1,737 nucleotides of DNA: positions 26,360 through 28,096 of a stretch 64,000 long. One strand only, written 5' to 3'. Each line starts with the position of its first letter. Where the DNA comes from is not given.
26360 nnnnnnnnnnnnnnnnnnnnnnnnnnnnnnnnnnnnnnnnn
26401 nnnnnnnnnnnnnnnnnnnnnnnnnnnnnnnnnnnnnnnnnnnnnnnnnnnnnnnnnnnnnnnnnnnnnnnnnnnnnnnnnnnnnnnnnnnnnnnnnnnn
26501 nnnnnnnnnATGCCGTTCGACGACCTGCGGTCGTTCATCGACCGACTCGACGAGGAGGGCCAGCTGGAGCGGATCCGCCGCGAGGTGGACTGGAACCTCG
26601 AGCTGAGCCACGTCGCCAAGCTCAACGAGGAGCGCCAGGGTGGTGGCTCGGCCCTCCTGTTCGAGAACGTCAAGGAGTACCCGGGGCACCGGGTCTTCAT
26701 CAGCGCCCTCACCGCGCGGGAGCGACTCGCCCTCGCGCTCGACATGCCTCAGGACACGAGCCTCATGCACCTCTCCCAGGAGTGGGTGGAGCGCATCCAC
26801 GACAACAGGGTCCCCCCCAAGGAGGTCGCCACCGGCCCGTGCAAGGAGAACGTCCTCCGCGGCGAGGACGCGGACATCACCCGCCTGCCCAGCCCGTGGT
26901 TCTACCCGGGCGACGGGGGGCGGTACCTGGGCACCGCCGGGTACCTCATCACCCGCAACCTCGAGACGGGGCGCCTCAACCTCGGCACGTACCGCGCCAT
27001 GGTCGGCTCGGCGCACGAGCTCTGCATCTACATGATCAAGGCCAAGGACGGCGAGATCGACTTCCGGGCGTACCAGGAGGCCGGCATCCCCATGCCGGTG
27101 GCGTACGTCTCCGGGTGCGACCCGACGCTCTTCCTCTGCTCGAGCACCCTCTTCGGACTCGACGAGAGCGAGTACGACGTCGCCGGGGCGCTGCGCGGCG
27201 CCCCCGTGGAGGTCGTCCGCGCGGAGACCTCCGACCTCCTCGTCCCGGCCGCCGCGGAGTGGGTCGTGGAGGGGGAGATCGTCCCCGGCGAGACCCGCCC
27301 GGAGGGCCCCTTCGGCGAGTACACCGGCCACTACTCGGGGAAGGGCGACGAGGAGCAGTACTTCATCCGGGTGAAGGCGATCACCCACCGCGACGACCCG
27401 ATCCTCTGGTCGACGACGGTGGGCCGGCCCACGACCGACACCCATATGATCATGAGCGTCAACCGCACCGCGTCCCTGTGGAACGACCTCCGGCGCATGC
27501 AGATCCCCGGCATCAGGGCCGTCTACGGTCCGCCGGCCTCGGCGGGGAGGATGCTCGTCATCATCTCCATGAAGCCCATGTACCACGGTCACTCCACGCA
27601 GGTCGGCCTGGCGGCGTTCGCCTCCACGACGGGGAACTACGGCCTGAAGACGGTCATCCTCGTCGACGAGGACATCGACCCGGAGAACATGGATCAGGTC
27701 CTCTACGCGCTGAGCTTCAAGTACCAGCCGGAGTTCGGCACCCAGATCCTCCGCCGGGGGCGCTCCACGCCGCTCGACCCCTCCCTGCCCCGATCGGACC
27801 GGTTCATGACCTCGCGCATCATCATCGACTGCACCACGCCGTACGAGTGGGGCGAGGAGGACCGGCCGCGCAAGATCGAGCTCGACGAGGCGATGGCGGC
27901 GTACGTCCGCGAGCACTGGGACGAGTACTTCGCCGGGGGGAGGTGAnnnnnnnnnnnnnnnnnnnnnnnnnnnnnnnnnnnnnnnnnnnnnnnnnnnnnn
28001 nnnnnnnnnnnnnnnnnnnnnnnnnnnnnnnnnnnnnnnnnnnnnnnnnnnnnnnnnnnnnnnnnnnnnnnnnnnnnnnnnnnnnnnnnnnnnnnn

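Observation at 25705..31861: Minimal phenol-carboxylation operon: PpsB + PpsA + a single PpcB-like UbiD, with no PpsC or PpcA/C/D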

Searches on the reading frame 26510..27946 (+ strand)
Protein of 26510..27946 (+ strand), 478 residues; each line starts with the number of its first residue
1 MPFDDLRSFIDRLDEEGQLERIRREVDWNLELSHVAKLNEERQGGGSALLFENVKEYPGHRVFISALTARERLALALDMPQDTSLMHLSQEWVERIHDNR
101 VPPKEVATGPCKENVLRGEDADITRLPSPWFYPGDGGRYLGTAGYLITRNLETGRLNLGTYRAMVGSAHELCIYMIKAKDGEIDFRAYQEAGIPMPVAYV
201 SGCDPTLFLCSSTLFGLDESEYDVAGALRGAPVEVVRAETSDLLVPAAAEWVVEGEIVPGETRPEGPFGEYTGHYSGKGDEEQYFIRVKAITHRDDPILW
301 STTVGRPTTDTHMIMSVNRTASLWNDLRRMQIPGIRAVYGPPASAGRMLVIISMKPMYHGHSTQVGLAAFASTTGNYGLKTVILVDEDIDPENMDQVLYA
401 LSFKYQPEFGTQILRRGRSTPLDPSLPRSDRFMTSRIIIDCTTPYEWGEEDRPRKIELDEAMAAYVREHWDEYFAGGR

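Call 7: search_protein_families(library=pfam, proteins=[window:26510-27946:+])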
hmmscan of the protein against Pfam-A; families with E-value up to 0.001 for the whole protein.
window:26510-27946:+ (478 aa): 3 families
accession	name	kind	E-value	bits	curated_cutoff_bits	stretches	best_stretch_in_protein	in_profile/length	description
PF01977.22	UbiD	-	1.2e-63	214.5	23.3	1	106-307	3-206/206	3-octaprenyl-4-hydroxybenzoate carboxy-lyase Rift-related domain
PF20696.2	UbiD_C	-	1.3e-26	93.5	24.2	1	312-441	1-127/127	3-octaprenyl-4-hydroxybenzoate carboxy-lyase C-terminal domain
PF20695.2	UbiD_N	-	1.2e-20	73.8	24.3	1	10-91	1-77/78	3-octaprenyl-4-hydroxybenzoate carboxy-lyase N-terminal domain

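Call 8: search_protein_families(library=ncbifam, proteins=[window:26510-27946:+])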
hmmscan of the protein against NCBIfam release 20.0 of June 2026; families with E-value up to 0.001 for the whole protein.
window:26510-27946:+ (478 aa): 7 families
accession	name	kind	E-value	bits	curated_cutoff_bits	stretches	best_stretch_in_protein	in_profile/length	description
TIGR02724.1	phenyl_P_beta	equivalog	1.6e-127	425.7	468.95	1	5-473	2-469/472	phenylphosphate carboxylase subunit beta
NF041204.1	VdcC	exception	1.2e-104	350.3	650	1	4-457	2-452/467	non-oxidative hydroxyarylic acid decarboxylases subunit C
TIGR00148.1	TIGR00148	subfamily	1.6e-102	343.4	244.85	1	6-444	1-438/438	UbiD family decarboxylase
TIGR03701.1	mena_SCO4490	equivalog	3.4e-70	236.9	495.9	1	8-414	1-414/433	menaquinone biosynthesis decarboxylase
TIGR02723.1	phenyl_P_alpha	equivalog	1.5e-65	221.7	564.6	1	7-453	11-455/485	phenylphosphate carboxylase subunit alpha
NF008175.0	PRK10922.1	equivalog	2.6e-61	207.7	788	2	101-473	120-488/497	4-hydroxy-3-polyprenylbenzoate decarboxylase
NF041219.1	BagN_FevL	exception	4.4e-60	203.6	1000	1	3-407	17-434/502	bagremycin/ferroverdin biosynthesis UbiD family decarboxylase BagN/FevL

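Call 16: search_solved_structures(query=window:26510-27946:+, max_evalue=1e-20)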
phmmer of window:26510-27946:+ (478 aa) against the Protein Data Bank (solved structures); distinct sequences matched with E-value up to 1e-20: 38.
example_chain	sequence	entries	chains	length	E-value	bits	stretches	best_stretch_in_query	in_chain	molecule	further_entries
7pda_A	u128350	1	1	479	4.8e-80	273.1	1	3-471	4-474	UbiD family decarboxylase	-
7ae4_A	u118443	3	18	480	1.2e-57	199.2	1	3-461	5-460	Phenolic acid decarboxylase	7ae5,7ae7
2idb_A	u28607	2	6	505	2.2e-57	198.3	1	1-473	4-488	3-octaprenyl-4-hydroxybenzoate carboxy-lyase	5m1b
5m1c_A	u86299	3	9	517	2.5e-57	198.2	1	1-473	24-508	3-octaprenyl-4-hydroxybenzoate carboxy-lyase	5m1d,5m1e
6h6x_B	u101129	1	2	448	1.5e-48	169.2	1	5-447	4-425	3-polyprenyl-4-hydroxybenzoate decarboxylase and related decarboxylases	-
7abn_D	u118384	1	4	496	5.4e-48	167.4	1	5-475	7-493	UbiD-like decarboxylase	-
4ip2_A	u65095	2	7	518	6.3e-48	167.1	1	5-475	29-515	Aromatic Acid Decarboxylase | PA0254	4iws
7abo_C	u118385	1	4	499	1.1e-47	166.4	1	5-475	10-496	UbiD-like decarboxylase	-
6h6v_A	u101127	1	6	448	2.3e-47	165.3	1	5-447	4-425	3-polyprenyl-4-hydroxybenzoate decarboxylase and related decarboxylases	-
6da6_A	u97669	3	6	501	4.5e-45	157.7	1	5-424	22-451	UbiD-like decarboxylase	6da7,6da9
5ny5_A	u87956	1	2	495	1.8e-40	142.6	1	2-446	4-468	3,4-dihydroxybenzoate decarboxylase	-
5o3n_A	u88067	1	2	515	2.1e-40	142.4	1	2-446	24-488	3,4-dihydroxybenzoate decarboxylase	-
5o3m_A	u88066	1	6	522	1.5e-39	139.5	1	2-446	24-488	Protocatechuate decarboxylase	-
6r2z_A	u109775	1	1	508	3.6e-39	138.3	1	6-447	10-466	Ferulic acid decarboxylase 1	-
4za4_A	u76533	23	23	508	5e-39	137.8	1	6-447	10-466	Fdc1 | Putative uncharacterized protein An03g06590 | A niger Fdc1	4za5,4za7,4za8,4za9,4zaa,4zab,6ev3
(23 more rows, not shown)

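Call 78: search_solved_structures(query=window:26510-27946:+, max_evalue=1e-50, show_alignments=3)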
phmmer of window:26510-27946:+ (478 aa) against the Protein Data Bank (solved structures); distinct sequences matched with E-value up to 1e-50: 4.
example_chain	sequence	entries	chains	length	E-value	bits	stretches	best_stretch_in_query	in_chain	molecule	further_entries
7pda_A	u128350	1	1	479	4.8e-80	273.1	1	3-471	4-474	UbiD family decarboxylase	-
7ae4_A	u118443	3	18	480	1.2e-57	199.2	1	3-461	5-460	Phenolic acid decarboxylase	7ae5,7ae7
2idb_A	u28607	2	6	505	2.2e-57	198.3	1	1-473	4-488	3-octaprenyl-4-hydroxybenzoate carboxy-lyase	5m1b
5m1c_A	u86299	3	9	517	2.5e-57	198.2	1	1-473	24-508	3-octaprenyl-4-hydroxybenzoate carboxy-lyase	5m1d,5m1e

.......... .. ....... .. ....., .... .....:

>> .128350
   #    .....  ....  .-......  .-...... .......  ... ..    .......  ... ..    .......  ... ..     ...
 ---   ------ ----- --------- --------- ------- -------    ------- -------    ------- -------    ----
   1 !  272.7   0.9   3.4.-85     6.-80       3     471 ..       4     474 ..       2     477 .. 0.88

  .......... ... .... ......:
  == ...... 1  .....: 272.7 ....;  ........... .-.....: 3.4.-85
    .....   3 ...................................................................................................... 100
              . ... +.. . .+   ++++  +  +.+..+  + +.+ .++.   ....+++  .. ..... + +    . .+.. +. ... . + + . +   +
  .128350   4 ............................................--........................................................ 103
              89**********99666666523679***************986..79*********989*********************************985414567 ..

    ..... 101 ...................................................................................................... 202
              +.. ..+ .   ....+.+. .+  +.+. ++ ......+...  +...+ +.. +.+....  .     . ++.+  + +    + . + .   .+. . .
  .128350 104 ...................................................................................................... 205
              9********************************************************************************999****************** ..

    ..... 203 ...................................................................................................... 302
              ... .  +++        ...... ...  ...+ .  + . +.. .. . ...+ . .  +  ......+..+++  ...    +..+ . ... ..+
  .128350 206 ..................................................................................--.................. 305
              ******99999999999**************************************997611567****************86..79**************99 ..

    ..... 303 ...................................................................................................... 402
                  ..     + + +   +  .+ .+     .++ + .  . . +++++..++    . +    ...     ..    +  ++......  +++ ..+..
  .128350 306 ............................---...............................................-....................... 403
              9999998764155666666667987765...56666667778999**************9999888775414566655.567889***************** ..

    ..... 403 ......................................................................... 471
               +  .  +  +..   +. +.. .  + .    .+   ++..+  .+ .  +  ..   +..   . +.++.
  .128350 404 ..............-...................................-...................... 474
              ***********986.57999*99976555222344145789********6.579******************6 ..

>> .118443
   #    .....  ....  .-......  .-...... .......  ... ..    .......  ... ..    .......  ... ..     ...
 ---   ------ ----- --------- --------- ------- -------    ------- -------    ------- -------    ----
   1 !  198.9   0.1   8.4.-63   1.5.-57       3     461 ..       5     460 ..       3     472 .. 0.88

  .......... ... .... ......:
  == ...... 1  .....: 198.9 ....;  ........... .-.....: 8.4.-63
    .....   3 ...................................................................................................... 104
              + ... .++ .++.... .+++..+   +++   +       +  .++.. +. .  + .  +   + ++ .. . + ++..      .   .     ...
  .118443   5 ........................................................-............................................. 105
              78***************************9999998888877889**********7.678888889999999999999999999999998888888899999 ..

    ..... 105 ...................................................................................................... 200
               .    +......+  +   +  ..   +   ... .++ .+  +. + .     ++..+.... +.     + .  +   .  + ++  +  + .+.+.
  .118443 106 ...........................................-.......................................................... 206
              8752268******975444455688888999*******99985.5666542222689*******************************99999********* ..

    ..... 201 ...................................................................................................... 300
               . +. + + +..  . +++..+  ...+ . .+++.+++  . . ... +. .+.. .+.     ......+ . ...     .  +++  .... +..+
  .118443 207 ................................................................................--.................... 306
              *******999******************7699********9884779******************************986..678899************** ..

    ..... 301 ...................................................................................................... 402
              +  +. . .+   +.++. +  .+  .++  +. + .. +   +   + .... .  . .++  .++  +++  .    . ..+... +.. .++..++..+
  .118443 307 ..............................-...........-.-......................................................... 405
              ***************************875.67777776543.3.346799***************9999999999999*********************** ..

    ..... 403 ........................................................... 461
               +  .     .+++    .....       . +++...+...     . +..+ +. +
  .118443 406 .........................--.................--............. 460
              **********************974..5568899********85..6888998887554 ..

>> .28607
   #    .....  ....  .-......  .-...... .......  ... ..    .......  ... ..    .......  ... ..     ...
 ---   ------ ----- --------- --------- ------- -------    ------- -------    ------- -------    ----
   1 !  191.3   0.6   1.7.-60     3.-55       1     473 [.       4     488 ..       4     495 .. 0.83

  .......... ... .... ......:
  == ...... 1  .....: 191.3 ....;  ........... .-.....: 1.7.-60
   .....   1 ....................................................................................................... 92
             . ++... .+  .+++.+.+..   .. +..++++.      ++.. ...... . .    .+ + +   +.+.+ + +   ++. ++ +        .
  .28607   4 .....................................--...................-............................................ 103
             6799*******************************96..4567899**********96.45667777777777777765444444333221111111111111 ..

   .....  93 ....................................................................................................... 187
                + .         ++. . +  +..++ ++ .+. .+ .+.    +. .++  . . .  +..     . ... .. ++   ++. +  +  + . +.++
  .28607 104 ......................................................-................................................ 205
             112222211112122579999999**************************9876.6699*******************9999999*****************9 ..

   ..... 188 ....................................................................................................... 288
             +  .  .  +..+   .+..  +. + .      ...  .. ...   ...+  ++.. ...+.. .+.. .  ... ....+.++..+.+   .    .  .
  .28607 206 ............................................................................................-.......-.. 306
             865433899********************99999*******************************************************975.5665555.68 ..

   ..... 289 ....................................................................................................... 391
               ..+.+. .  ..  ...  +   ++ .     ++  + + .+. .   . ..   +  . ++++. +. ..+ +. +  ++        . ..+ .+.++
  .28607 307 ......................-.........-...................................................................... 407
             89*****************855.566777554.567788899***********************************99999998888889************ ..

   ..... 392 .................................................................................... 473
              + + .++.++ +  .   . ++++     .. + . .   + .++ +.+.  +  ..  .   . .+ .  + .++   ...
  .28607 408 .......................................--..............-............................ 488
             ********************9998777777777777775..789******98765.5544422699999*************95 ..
